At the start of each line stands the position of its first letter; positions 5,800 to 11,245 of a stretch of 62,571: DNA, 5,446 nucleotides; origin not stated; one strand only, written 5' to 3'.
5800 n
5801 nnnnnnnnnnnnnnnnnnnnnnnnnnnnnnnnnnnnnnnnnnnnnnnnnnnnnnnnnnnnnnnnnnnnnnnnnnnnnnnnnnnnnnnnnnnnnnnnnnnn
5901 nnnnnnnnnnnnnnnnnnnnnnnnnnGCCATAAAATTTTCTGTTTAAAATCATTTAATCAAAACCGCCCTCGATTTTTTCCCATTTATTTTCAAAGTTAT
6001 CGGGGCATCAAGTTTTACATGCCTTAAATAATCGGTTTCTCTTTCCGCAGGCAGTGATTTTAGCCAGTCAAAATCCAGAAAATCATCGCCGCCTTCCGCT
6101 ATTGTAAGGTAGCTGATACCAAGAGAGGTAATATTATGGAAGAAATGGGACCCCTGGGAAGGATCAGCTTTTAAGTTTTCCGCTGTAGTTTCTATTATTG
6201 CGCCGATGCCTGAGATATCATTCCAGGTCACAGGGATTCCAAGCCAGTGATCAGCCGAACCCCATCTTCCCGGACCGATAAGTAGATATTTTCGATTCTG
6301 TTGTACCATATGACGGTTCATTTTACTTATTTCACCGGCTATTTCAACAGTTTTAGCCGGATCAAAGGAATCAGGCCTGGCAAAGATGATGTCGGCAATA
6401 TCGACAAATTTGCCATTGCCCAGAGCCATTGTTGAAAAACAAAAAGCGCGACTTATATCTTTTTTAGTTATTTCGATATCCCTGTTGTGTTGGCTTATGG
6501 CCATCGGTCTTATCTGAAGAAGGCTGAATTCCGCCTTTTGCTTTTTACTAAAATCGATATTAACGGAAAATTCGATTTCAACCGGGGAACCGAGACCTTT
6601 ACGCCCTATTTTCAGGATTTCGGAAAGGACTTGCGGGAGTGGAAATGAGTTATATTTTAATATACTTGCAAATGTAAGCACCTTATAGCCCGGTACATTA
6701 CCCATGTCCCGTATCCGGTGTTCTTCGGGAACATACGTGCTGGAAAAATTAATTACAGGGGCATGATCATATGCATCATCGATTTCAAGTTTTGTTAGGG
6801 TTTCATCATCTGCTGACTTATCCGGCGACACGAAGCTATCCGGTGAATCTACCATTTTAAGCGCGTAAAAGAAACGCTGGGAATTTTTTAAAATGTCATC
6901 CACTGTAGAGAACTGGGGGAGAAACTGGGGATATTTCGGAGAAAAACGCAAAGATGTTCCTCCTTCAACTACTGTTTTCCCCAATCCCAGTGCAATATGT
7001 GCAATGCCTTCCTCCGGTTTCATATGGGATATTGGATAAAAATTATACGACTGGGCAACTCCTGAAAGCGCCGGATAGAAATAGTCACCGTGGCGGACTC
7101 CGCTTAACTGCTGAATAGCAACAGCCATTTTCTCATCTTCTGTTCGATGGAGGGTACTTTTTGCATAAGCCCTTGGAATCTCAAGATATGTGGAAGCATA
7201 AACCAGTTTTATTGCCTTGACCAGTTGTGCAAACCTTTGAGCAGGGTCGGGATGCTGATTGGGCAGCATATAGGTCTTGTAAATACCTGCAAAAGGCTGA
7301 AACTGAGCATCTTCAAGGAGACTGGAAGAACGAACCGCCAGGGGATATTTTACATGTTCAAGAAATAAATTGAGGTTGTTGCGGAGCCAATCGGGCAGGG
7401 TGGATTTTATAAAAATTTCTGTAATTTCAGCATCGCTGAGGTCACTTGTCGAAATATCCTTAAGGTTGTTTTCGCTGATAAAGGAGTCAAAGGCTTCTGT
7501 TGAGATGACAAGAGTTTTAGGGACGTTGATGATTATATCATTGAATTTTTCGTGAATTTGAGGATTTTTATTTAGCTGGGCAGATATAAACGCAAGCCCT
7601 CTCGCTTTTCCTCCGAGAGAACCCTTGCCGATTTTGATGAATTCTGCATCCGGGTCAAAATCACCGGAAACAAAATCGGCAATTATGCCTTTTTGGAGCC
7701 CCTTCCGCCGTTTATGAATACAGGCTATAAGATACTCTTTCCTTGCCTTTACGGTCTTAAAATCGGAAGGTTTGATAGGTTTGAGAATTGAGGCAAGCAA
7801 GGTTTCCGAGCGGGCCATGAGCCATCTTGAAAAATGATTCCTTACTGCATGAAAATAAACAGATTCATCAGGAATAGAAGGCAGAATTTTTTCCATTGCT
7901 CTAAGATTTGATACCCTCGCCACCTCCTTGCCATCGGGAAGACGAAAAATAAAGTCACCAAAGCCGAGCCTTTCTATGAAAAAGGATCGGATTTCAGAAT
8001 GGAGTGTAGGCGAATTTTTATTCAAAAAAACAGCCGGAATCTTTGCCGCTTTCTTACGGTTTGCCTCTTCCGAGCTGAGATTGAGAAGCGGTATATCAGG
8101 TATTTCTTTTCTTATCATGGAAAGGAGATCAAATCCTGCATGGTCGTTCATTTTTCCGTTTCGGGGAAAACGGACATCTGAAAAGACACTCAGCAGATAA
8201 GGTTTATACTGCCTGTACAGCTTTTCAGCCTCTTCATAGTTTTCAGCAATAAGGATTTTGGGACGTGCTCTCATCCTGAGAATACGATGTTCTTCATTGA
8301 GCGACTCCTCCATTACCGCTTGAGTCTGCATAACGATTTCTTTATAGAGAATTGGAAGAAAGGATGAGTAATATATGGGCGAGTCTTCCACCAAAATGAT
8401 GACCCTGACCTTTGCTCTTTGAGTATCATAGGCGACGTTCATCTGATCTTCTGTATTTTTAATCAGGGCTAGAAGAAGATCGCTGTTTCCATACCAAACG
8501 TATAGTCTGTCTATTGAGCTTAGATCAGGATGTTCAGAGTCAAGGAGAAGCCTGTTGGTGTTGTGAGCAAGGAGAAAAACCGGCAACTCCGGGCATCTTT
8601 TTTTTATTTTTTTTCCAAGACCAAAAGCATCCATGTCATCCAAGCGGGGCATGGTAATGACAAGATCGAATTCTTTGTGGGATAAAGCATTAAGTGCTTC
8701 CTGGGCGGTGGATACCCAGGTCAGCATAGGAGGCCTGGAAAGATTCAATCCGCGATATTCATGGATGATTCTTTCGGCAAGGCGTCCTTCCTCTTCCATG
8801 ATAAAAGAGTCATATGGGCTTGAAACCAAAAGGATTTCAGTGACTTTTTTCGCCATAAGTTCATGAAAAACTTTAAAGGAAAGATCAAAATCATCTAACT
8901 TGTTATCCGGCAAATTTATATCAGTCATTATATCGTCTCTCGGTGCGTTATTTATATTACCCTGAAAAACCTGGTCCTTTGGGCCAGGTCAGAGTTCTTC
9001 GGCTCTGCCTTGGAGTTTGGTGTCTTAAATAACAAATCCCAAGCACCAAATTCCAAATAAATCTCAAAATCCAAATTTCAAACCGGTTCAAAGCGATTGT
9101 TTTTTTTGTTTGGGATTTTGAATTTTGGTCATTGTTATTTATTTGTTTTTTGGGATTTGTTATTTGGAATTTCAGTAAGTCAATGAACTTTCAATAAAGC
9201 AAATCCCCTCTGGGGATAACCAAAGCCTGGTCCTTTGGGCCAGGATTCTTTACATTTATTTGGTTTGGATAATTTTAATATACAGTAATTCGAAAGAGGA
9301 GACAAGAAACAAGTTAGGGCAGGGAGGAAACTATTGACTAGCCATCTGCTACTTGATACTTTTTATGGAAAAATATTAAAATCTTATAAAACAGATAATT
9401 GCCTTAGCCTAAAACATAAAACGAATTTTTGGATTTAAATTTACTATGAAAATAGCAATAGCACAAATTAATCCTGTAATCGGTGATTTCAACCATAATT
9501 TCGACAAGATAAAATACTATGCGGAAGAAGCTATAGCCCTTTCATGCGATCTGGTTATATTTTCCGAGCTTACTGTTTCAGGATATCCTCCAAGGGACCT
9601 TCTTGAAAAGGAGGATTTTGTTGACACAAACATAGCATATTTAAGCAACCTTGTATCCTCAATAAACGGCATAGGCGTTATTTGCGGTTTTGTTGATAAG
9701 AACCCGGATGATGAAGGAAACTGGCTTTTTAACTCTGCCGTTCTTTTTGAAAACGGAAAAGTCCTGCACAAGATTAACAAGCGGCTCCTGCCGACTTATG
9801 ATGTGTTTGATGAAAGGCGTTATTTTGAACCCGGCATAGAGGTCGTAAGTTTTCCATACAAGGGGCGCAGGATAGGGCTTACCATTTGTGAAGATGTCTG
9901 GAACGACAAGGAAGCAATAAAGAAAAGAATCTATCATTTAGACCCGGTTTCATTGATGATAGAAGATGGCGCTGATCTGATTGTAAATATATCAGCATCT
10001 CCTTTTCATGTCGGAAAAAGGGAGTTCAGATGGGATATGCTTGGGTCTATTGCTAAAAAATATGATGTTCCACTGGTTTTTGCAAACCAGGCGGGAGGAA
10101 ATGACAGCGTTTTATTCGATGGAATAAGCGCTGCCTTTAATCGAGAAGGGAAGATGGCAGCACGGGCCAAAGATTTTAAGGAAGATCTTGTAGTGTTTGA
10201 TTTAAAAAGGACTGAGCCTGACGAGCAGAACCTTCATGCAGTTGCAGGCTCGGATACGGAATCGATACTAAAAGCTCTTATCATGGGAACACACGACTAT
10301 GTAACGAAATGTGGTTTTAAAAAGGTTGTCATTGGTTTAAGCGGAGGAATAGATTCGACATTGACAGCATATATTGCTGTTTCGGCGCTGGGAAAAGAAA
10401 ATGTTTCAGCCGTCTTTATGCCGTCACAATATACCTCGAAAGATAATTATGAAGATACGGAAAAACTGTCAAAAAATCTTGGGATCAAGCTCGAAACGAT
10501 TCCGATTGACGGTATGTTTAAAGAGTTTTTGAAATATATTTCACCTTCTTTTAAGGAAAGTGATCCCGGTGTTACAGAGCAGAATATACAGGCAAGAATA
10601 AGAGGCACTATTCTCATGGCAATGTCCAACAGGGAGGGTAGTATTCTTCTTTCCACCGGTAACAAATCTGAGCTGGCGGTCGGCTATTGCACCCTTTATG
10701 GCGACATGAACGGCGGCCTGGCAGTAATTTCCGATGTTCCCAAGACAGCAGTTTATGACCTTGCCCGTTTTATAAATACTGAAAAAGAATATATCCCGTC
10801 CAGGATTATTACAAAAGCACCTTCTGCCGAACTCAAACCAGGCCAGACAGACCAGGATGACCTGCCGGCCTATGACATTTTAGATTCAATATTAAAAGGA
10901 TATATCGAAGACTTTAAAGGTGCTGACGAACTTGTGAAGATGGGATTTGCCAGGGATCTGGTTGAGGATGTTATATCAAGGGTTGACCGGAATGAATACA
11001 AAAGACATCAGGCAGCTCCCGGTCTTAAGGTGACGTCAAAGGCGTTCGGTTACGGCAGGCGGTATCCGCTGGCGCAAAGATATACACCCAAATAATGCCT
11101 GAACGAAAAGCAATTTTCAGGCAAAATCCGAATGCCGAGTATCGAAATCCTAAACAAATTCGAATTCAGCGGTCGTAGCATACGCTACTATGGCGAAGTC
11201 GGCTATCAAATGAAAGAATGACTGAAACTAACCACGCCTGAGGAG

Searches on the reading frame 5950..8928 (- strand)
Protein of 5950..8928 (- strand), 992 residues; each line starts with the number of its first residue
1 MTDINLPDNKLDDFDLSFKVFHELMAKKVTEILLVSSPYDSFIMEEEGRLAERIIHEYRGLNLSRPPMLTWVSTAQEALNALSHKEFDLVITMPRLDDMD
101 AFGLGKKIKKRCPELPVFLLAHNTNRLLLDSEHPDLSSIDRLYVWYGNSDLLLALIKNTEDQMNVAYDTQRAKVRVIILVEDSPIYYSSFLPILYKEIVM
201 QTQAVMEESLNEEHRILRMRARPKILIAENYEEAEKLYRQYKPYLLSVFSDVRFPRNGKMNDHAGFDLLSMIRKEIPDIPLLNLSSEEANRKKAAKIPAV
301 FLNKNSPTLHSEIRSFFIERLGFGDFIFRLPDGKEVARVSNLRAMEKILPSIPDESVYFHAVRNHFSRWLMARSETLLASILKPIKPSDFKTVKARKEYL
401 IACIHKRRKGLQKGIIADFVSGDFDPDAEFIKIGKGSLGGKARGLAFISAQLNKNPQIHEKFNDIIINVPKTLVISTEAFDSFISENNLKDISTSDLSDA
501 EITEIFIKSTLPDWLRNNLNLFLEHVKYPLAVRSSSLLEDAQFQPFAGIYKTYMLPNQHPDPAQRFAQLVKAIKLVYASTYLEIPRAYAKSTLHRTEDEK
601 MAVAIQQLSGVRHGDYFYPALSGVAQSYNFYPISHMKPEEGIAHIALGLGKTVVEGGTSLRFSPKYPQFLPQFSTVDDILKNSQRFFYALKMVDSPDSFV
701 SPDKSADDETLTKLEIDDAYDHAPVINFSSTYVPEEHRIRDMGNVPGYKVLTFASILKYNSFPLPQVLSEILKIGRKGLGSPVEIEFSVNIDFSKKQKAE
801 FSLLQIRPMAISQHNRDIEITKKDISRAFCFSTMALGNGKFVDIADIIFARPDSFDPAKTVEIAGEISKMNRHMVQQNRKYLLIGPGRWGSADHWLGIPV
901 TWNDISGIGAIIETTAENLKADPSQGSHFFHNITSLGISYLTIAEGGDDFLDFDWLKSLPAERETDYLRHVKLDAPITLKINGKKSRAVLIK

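Call 67: search_protein_families(library=pfam, proteins=[window:5950-8928:-], max_evalue=0.00001)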
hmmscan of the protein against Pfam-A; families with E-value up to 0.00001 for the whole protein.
window:5950-8928:- (992 aa): 2 families
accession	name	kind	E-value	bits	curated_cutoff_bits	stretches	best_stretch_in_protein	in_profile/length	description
PF01326.24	PPDK_N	-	2.9e-39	135.7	27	1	437-817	3-317/328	Pyruvate phosphate dikinase, AMP/ATP-binding domain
PF00072.30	Response_reg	-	1e-07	32.6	30.2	0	70-124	26-80/111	Response regulator receiver domain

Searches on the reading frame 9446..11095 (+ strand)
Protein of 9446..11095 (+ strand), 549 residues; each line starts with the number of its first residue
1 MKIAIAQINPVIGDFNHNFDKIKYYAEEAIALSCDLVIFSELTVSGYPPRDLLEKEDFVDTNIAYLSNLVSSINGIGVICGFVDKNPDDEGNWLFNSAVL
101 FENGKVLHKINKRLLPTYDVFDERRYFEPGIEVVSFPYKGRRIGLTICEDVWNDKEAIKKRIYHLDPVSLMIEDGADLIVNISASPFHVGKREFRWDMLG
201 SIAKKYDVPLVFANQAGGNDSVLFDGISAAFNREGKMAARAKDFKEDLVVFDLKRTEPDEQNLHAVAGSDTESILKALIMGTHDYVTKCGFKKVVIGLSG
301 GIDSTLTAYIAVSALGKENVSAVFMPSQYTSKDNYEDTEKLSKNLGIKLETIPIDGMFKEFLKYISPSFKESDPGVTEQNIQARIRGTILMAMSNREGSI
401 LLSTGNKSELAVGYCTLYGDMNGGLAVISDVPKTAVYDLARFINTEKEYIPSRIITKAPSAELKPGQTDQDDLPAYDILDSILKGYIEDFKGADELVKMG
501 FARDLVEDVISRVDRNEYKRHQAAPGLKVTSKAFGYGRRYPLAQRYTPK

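Call 67: search_protein_families(library=pfam, proteins=[window:9446-11095:+], max_evalue=0.00001)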
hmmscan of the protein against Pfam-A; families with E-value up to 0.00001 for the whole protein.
window:9446-11095:+ (549 aa): 2 families
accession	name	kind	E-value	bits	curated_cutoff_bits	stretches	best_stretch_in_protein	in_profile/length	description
PF02540.23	NAD_synthase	-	4.8e-77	258.8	21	1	277-523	4-242/242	NAD synthase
PF00795.27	CN_hydrolase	-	5.7e-27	95.1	23.2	1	2-255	1-248/256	Carbon-nitrogen hydrolase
